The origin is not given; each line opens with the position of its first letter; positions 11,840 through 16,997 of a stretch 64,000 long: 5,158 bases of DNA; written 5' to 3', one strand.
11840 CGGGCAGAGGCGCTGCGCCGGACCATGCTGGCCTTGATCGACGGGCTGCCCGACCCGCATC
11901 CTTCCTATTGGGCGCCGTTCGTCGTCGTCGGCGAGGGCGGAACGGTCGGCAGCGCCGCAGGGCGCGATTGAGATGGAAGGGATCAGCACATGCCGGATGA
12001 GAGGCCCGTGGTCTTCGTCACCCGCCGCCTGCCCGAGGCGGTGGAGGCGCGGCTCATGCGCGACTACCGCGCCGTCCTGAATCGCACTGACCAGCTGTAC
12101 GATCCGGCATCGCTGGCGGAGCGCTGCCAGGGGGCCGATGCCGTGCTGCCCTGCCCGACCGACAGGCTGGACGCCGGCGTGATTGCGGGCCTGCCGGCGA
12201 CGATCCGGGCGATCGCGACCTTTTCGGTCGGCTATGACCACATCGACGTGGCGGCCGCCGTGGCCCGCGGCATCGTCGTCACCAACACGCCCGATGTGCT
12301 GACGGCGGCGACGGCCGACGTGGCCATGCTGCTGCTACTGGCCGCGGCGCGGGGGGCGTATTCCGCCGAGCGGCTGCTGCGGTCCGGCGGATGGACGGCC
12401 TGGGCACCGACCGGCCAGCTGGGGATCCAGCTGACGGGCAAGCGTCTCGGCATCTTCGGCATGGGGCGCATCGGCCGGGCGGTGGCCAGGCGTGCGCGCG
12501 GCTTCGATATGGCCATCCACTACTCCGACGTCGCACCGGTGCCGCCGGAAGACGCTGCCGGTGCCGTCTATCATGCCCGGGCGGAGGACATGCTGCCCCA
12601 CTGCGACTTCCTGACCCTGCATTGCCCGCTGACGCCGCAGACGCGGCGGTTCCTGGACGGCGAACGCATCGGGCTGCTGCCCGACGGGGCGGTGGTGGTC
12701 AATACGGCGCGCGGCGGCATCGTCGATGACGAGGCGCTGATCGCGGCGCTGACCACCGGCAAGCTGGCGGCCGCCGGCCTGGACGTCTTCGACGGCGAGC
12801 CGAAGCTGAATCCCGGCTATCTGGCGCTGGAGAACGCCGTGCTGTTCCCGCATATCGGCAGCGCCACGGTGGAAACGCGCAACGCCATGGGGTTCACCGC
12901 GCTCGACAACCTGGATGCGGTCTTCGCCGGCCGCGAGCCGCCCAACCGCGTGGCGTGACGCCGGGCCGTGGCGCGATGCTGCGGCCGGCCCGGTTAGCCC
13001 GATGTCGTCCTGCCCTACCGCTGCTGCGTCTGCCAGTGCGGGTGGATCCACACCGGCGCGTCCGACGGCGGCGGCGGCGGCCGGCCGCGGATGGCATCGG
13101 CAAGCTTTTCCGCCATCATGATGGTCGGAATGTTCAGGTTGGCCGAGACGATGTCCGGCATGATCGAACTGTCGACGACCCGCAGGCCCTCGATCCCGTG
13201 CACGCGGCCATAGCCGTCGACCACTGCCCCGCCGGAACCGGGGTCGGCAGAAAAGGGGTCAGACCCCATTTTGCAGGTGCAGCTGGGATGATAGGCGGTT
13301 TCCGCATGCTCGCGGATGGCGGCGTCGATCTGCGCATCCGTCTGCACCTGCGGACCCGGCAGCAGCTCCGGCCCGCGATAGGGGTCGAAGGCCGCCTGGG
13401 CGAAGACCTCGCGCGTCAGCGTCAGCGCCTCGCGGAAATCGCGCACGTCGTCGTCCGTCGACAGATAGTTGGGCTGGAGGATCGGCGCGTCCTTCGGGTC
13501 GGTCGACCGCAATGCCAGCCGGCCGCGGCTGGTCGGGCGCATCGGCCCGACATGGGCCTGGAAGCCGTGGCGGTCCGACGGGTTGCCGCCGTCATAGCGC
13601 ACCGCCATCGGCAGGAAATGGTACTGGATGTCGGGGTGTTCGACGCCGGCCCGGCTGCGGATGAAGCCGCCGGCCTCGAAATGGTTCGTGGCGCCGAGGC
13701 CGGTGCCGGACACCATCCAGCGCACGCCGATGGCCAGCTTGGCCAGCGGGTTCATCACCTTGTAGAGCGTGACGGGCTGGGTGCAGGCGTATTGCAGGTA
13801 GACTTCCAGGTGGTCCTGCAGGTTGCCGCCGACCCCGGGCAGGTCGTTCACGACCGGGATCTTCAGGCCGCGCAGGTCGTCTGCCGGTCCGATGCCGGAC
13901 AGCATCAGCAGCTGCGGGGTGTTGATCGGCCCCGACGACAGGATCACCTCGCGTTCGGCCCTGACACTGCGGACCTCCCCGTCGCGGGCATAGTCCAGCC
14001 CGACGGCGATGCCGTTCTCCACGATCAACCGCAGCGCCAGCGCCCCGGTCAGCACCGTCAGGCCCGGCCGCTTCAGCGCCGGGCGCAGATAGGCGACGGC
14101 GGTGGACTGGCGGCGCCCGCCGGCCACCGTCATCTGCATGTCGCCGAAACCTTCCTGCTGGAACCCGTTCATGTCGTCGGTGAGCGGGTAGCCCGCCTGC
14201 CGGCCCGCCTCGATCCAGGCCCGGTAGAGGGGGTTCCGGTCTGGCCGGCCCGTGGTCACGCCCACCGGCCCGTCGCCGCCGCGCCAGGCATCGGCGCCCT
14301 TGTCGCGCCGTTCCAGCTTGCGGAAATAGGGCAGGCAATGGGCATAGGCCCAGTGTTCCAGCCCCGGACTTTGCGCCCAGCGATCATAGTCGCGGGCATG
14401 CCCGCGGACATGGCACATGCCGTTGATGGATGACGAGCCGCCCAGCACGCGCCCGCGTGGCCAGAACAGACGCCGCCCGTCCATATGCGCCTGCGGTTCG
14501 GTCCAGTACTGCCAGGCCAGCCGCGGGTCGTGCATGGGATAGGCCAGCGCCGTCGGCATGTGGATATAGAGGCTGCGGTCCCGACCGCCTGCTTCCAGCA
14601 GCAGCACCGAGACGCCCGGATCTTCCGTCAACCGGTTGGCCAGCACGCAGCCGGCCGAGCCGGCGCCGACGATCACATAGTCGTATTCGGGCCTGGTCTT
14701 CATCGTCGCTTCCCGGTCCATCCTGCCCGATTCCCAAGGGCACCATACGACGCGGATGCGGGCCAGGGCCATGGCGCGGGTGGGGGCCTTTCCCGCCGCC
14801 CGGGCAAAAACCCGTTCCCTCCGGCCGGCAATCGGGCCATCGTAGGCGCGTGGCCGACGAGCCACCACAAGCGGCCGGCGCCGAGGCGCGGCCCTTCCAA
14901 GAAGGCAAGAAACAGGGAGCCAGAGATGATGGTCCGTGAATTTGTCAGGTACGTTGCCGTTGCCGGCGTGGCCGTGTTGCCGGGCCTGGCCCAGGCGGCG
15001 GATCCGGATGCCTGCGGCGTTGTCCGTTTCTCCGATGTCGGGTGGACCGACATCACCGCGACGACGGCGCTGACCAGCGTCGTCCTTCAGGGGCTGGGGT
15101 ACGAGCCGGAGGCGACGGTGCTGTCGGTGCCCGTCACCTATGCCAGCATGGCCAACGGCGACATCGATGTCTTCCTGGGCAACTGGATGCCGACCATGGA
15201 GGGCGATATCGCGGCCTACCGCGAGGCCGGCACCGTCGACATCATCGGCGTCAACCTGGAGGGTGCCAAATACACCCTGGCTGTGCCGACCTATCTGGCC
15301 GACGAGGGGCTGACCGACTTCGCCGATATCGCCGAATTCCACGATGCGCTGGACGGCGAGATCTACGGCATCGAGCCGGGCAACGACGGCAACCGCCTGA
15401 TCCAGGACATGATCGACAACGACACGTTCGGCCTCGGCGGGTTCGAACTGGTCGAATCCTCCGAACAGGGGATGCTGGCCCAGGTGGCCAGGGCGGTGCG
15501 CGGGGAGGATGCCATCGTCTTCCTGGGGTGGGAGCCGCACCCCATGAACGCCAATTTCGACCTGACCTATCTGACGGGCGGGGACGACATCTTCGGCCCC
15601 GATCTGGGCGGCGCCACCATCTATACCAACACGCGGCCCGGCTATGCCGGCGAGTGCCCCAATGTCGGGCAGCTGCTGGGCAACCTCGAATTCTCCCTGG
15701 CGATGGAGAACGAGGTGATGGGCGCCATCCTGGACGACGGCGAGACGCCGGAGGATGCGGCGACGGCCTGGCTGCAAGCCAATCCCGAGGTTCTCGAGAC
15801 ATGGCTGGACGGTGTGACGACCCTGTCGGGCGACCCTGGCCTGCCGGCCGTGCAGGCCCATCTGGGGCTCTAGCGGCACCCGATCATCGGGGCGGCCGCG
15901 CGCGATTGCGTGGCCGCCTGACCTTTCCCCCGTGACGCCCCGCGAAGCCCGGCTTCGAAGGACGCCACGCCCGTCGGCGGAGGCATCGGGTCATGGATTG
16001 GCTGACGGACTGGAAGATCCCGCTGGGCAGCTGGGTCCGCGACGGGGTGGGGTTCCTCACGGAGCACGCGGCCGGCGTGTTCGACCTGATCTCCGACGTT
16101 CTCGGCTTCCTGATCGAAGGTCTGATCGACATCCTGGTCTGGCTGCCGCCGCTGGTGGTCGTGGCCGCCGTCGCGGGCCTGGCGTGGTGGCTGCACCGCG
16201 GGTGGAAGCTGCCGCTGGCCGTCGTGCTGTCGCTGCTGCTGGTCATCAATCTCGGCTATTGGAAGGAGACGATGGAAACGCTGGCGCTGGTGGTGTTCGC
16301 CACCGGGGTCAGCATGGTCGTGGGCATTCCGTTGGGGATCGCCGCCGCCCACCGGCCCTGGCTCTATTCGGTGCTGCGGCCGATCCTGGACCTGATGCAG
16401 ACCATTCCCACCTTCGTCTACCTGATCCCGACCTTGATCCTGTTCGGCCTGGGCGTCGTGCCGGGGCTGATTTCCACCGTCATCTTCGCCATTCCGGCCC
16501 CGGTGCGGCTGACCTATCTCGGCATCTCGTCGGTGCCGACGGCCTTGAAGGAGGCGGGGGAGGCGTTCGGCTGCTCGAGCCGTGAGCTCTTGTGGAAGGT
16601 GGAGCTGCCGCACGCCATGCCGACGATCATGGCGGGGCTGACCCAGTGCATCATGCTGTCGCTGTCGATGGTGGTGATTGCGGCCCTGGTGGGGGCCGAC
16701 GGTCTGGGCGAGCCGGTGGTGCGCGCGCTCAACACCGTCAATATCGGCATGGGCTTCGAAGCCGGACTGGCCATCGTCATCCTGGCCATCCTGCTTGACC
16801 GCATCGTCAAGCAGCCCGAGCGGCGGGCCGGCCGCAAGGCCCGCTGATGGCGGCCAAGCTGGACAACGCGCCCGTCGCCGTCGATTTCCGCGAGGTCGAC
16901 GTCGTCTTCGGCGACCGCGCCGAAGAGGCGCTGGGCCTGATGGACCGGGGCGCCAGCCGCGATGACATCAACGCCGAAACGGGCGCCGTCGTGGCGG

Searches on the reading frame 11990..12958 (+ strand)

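Call 8: search_protein_families(library=pfam, proteins=[window:11990-12958:+], max_evalue=0.001)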
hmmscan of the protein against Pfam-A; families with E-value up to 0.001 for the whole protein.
window:11990-12958:+ (322 aa): 2 families
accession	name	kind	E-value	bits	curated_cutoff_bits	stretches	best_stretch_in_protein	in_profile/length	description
PF02826.25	2-Hacid_dh_C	-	5.9e-52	176.1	25.1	1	114-290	2-178/178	D-isomer specific 2-hydroxyacid dehydrogenase, NAD binding domain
PF00389.36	2-Hacid_dh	-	3.1e-27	95.3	24.6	1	10-321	3-133/134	D-isomer specific 2-hydroxyacid dehydrogenase, catalytic domain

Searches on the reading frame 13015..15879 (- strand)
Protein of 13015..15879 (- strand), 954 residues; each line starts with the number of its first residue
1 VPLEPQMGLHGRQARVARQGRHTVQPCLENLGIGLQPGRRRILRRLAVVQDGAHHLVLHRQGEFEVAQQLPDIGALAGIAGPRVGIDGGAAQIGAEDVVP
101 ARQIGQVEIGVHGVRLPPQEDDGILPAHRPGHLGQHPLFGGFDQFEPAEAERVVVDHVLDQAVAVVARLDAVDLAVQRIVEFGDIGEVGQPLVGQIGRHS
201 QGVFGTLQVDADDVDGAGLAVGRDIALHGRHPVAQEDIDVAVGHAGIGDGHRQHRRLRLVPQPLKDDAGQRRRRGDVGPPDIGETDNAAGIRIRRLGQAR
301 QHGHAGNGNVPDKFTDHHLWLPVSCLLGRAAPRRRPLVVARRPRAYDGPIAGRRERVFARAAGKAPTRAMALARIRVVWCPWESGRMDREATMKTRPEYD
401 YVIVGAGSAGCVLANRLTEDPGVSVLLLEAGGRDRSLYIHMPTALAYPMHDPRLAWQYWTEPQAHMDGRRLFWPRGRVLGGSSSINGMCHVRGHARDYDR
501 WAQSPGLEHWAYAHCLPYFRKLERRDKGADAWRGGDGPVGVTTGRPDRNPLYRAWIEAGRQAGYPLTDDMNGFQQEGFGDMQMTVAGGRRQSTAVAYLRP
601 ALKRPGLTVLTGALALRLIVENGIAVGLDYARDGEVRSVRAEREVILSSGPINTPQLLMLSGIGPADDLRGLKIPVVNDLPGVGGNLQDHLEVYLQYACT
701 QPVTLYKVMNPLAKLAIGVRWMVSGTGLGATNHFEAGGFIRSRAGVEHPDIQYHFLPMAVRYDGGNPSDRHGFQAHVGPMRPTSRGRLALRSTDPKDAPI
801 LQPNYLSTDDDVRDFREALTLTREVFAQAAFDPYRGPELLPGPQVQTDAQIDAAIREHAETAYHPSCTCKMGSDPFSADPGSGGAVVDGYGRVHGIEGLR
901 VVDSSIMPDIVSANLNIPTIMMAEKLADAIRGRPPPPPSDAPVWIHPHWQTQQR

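Call 8: search_protein_families(library=pfam, proteins=[window:13015-15879:-], max_evalue=0.001)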
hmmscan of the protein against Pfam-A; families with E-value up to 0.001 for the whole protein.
window:13015-15879:- (954 aa): 5 families
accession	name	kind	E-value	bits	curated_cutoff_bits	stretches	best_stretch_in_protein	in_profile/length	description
PF00732.25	GMC_oxred_N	-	1e-58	199.2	23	1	399-691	1-217/218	GMC oxidoreductase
PF05199.19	GMC_oxred_C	-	4.4e-37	128.2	24.6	1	782-923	1-139/139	GMC oxidoreductase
PF00890.30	FAD_binding_2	-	1.6e-05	24.7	20.4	0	400-435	1-35/414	FAD binding domain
PF05834.18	Lycopene_cycl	-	0.00013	21.6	23.4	1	400-431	1-33/380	Lycopene cyclase protein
PF13450.12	NAD_binding_8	-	0.00018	22.1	21.9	1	403-432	1-29/68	NAD(P)-binding Rossmann-like domain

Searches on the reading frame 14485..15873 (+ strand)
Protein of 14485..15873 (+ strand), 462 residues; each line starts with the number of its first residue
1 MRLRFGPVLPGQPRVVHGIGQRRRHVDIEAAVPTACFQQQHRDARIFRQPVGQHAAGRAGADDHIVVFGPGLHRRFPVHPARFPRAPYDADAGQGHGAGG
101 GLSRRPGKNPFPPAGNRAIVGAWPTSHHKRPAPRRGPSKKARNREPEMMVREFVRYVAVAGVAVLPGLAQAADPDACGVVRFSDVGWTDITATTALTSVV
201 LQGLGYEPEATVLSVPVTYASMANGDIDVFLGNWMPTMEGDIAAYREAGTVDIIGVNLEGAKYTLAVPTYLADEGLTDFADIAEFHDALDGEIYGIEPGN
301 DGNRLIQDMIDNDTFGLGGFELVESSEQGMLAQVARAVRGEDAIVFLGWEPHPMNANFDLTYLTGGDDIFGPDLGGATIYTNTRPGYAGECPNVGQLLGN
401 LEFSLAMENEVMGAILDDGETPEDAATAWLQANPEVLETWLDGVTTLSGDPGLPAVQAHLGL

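Call 9: search_protein_families(library=pfam, proteins=[window:14485-15873:+], max_evalue=0.001)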
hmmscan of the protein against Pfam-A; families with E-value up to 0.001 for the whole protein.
window:14485-15873:+ (462 aa): 1 family
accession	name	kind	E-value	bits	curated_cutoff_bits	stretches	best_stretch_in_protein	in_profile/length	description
PF04069.17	OpuAC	-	1.3e-57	195.8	21.2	1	180-431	3-256/257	Substrate binding domain of ABC-type glycine betaine transport system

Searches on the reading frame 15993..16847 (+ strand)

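Call 9: search_protein_families(library=pfam, proteins=[window:15993-16847:+], max_evalue=0.001)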
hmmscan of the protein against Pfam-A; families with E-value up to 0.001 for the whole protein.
window:15993-16847:+ (284 aa): 1 family
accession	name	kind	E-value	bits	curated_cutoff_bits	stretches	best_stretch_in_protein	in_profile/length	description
PF00528.27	BPD_transp_1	-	4.6e-30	105.1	26.4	1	111-278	1-181/184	Binding-protein-dependent transport system inner membrane component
